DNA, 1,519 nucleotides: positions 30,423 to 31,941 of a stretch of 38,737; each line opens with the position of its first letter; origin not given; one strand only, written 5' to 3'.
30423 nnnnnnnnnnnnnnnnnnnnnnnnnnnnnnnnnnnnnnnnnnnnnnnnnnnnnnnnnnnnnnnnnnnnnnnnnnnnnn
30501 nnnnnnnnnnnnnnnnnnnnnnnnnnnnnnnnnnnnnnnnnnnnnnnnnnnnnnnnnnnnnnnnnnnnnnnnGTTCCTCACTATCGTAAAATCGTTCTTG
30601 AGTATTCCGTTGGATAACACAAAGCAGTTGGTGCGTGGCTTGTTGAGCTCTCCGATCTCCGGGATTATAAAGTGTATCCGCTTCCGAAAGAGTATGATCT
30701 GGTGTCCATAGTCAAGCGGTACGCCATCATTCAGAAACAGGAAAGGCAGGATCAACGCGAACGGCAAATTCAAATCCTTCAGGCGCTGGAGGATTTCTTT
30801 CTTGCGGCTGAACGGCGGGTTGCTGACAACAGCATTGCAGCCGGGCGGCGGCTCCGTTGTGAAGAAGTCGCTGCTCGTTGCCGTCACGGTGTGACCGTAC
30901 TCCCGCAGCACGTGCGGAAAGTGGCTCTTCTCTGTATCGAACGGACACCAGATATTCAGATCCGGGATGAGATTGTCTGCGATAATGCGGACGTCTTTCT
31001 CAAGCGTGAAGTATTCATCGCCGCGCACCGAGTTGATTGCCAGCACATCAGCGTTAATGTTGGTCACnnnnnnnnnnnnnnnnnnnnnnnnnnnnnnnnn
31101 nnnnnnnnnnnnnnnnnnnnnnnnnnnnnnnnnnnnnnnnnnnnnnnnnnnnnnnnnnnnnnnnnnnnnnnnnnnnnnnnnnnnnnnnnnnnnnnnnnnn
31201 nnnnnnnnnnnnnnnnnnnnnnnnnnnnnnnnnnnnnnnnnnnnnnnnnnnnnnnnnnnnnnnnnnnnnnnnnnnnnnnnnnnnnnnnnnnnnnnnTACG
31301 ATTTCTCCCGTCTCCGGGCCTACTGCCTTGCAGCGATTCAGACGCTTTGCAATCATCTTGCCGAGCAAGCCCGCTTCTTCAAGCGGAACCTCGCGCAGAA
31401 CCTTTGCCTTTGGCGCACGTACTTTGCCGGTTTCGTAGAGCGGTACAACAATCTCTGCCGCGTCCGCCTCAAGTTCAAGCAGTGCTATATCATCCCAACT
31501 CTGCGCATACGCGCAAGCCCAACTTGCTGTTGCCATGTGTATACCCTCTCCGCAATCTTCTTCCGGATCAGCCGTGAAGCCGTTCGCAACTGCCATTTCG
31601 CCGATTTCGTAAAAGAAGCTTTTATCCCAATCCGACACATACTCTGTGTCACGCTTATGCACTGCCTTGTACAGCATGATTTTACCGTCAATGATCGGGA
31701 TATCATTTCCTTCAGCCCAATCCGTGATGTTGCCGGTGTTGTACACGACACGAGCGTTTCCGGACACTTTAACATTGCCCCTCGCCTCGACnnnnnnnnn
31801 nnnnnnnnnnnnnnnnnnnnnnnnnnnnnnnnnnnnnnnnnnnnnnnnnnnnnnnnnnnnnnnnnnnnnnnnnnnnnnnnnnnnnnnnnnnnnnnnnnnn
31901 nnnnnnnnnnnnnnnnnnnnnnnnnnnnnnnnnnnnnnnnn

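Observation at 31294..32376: Early protein made of ~20 near-identical 8-residue repeats encoded by a 24-nt tandem DNA array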

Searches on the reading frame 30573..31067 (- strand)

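Call 10: search_protein_families(library=pfam, proteins=[window:30573-31067:-], max_evalue=0.01)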
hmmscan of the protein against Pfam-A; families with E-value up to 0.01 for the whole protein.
window:30573-31067:- (165 aa): 0 families

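Call 36: search_protein_families(library=phrogs, proteins=[window:30573-31067:-], max_evalue=0.001)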
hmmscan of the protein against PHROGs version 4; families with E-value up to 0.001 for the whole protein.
window:30573-31067:- (165 aa): 1 family
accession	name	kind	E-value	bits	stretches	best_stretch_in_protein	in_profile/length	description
phrog_799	-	other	4.5e-16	60.1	1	17-134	213-348/458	DNA methyltransferase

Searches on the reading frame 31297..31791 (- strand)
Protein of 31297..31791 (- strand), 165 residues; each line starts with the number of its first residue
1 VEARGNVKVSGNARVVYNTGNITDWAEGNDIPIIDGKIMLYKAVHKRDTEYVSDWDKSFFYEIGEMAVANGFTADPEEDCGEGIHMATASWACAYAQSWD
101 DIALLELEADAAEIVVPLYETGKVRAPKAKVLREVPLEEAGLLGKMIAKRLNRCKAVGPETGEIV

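Call 25: search_protein_representatives(protein=window:31297-31791:-)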
Query: 165 residues. Proteins with E-value up to 0.001 (for the whole library): 342; up to 1e-10: 188; up to 1e-30: 16. The best 150 are listed.
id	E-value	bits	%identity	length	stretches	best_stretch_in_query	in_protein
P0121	5.8e-56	205.2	61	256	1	4-150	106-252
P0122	2.8e-43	164.0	52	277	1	4-152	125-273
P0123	9.6e-42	159.0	52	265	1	6-151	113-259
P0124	1.6e-40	154.9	55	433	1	3-150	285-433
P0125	6.5e-38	146.5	49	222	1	6-153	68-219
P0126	5.9e-37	143.4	49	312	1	6-151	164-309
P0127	1.0e-36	142.6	53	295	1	9-152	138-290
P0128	1.1e-34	135.9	46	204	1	7-153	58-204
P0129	4.1e-34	134.2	44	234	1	1-149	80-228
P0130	8.6e-34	133.1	45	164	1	6-152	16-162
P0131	1.0e-33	132.8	47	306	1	6-151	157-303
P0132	5.4e-32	127.2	46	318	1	6-151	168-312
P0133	2.0e-31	125.4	42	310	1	3-151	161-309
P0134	2.6e-31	125.0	46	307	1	4-155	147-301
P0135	7.3e-31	123.6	44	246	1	10-150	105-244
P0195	1.0e-19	87.4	40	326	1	26-140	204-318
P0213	2.7e-17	79.5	42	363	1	26-139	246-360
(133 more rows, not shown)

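Call 34: search_solved_structures(query=A2, max_evalue=10, show_alignments=2)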
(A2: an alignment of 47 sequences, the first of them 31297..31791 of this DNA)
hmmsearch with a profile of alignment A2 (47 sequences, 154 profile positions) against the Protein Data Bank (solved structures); distinct sequences matched with E-value up to 10: 0.

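Call 38: predict_structure(alignment_id=A2)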
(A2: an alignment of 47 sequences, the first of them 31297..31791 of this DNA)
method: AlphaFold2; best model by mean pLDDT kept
length: 165 residues; sequences in the alignment: 47
mean_pLDDT: 93.1   pTM: 0.86
mean pLDDT of the five models: 93.1, 92.7, 92.6, 92.1, 92.0
residues with pLDDT >= 90: 136; 70-90: 19; 50-70: 10; < 50: 0
segments of 3 or more residues with pLDDT < 50: none
pLDDT, mean of each block of 10 residues (from residue 1): 76 87 95 98 97 97 98 94 97 98 98 92 95 98 98 85 61
secondary structure, 60 per line:
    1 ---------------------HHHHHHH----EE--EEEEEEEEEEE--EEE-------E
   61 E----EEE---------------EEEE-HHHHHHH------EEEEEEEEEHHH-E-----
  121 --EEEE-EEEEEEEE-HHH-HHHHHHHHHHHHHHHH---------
elements in order: H22-28 E37-47 E50-52 E66-68 E84-87 H89-95 E102-110 E123-126 E128-135 H141-156

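Call 40: fold_search(model_id=the predicted structure, library=pdb)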
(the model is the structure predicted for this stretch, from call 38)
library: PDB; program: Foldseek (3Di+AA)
matches with E <= 10: 108; with E <= 0.001: 0
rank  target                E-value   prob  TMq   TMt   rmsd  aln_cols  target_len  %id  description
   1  2hw2                  1.7e-01  0.35  0.31  0.36  10.0       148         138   14  Crystal structure of Rifampin ADP-ribosyl transferase in complex with Rifampin (released 2007-07-31)
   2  9iba                  7.8e-01  0.11  0.27  0.30   9.8       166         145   14  Crystal structure of Arr-2 in complex with Rifampicin (released 2025-12-17)
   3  8fn6_2                7.8e-01  0.03  0.18  0.09  20.7       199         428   10  Cryo-EM structure of RNase-untreated RESC-A in trypanosomal RNA editing (released 2023-07-19)
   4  8fop_B                1.4e+00  0.02  0.15  0.17  15.6       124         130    7  Structure of Agrobacterium tumefaciens bacteriophage Milano curved tail (released 2024-01-17)
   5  6yhl_A                1.4e+00  0.12  0.32  0.10  11.2       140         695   13  Crystal structure of CNFy from Yersinia pseudotuberculosis - N-terminal fragment comprising residues 1-704 (released 2020-12-30)
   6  6yhk                  2.0e+00  0.13  0.35  0.08  10.6       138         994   11  Crystal structure of full-length CNFy (C866S) from Yersinia pseudotuberculosis (released 2020-12-30)
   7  9hz7_M                2.1e+00  0.01  0.13  0.15  15.6       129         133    6  Agrobacterium phage 7-7-1 tail (released 2025-12-10)
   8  9mur_I                2.2e+00  0.04  0.20  0.25  17.8       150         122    7  Cryo-EM structure of Rubisco from Arabidopsis thaliana with the 2B small subunit isoform (released 2026-01-21)
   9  5lt3_C                2.4e+00  0.03  0.20  0.13  13.3       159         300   10  nucleotide-free kinesin-1 motor domain T87A mutant, P1 crystal form (released 2017-03-01)
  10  6zph_B                2.4e+00  0.02  0.18  0.11  16.7       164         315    8  Kinesin binding protein complexed with Kif15 motor domain (released 2020-12-30)
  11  7ycx_K                2.4e+00  0.01  0.12  0.05  14.1       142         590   10  The structure of INTAC-PEC complex (released 2023-03-15)
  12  4lnu_K                2.5e+00  0.02  0.19  0.12  14.1       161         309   10  Nucleotide-free kinesin motor domain in complex with tubulin and a DARPin (released 2014-12-03)
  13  4eyy_Q                2.8e+00  0.06  0.26  0.24   9.9       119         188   10  Crystal Structure of the IcmR-IcmQ complex from Legionella pneumophila (released 2013-05-22)
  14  5lt2_A                2.8e+00  0.02  0.17  0.12  14.4       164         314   10  nucleotide-free kinesin-1 motor domain, P1 crystal form (released 2017-03-01)
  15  5hnz_K                2.8e+00  0.02  0.16  0.10  14.6       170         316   12  Structural basis of backwards motion in kinesin-14: plus-end directed nKn669 in the nucleotide-free state (released 2016-08-10)
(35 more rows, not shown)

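Call 43: fold_search(model_id=the predicted structure, library=viral)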
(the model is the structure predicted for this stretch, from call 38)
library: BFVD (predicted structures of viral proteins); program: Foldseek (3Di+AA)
matches with E <= 10: 358; with E <= 0.001: 43
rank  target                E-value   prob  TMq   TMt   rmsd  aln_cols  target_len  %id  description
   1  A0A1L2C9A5            9.3e-08  1.00  0.60  0.28   6.1       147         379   18  Uncharacterized protein [Pseudomonas phage ZC03]
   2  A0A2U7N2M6            5.2e-07  1.00  0.62  0.28   2.1       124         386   21  RIIB protector from prophage-induced early lysis [Pseudomonas phage PspYZU05]
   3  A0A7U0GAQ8            6.2e-07  1.00  0.47  0.18   7.4       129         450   22  (no name in the UniProt tables at hand)
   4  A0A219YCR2            7.0e-07  1.00  0.62  0.27   3.2       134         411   28  Lysis inhibitor [Aeromonas phage 65.2]
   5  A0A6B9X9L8            1.1e-06  1.00  0.56  0.33   2.2       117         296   26  RIIB protein [Escherichia phage nom]
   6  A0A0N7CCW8            1.1e-06  1.00  0.56  0.35   2.7       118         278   20  (no name in the UniProt tables at hand)
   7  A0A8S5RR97            1.4e-06  1.00  0.54  0.25   6.3       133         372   22  Uncharacterized protein [Podoviridae sp. ctXdu7]
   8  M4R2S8                1.8e-06  1.00  0.57  0.33   2.1       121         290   21  (no name in the UniProt tables at hand)
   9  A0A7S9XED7            2.0e-06  1.00  0.60  0.25   2.2       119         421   25  (no name in the UniProt tables at hand)
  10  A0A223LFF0            2.4e-06  1.00  0.62  0.34   2.8       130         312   22  Protector from prophage-induced early lysis [Aeromonas phage AS-gz]
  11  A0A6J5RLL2            3.2e-06  1.00  0.62  0.34   6.3       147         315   26  Uncharacterized protein [uncultured Caudovirales phage]
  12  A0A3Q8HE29            3.2e-06  1.00  0.51  0.24  14.6       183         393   18  (no name in the UniProt tables at hand)
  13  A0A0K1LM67            3.7e-06  1.00  0.51  0.25   5.0       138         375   20  RIIB protein [Caulobacter phage Seuss]
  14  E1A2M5                5.0e-06  1.00  0.58  0.24   2.8       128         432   23  Membrane integrity protector [Aeromonas phage phiAS5]
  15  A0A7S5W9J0            9.2e-06  1.00  0.53  0.18   3.5       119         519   18  Putative rIIB-like protein [Pseudomonas phage vB_Pae_AM.P2]
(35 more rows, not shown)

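Call 59: search_protein_families(library=pfam, alignment_id=A2, max_evalue=0.001)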
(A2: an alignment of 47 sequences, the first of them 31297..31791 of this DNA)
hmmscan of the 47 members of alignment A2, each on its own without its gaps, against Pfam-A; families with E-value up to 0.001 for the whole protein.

A. member 1, window:31297-31791:- (165 aa): 1 family
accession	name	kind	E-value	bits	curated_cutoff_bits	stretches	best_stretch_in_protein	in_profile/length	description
PF19062.5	DUF5758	-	2.7e-06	27.7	26.9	1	46-87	58-99/105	Family of unknown function (DUF5758)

B. families by the number of members that match (of 47 scanned): 3 families
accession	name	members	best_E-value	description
PF24703.2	DUF7666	19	2.2e-07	Domain of unknown function (DUF7666)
PF19062.5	DUF5758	16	2.4e-07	Family of unknown function (DUF5758)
PF16941.11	CymA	1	0.00022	Putative cyclodextrin porin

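Call 61: search_protein_families(library=phrogs, proteins=[window:31297-31791:-, P0213, P0195], max_evalue=0.001)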
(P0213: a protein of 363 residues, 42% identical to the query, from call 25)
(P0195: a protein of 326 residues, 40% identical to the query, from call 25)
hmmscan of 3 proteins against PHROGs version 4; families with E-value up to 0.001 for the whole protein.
window:31297-31791:- (165 aa): 4 families
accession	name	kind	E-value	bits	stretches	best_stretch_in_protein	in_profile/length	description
phrog_609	-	lysis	2e-07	30.4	1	22-136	931-1045/1055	RIIB lysis inhibitor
phrog_9562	-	unknown function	2.2e-06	28.6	1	13-85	97-170/183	-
phrog_2886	-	lysis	0.00024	21.2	1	28-140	222-337/552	RIIB lysis inhibitor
phrog_36818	-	lysis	0.00028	21.6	1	16-136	25-146/163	RIIB lysis inhibitor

P0213 (363 aa): 6 families
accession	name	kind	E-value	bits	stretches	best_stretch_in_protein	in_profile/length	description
phrog_7964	-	unknown function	1.9e-08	34.6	2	42-152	79-192/269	-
phrog_11221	-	lysis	1.6e-07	31.8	1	262-360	140-241/543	RIIB lysis inhibitor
phrog_609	-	lysis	1.6e-06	27.4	1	256-356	944-1044/1055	RIIB lysis inhibitor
phrog_9562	-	unknown function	1.4e-05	26.1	1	269-306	132-170/183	-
phrog_5070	-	unknown function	0.00012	22.6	0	82-189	54-164/182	-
phrog_30808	-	unknown function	0.00045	20.2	0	56-128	65-137/397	-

P0195 (326 aa): 3 families
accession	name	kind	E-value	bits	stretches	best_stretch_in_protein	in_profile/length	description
phrog_609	-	lysis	2.6e-06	26.7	1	222-318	951-1049/1055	RIIB lysis inhibitor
phrog_11221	-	lysis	1.6e-05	25.3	1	219-319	141-243/543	RIIB lysis inhibitor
phrog_9562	-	unknown function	0.00021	22.2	1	210-263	116-170/183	-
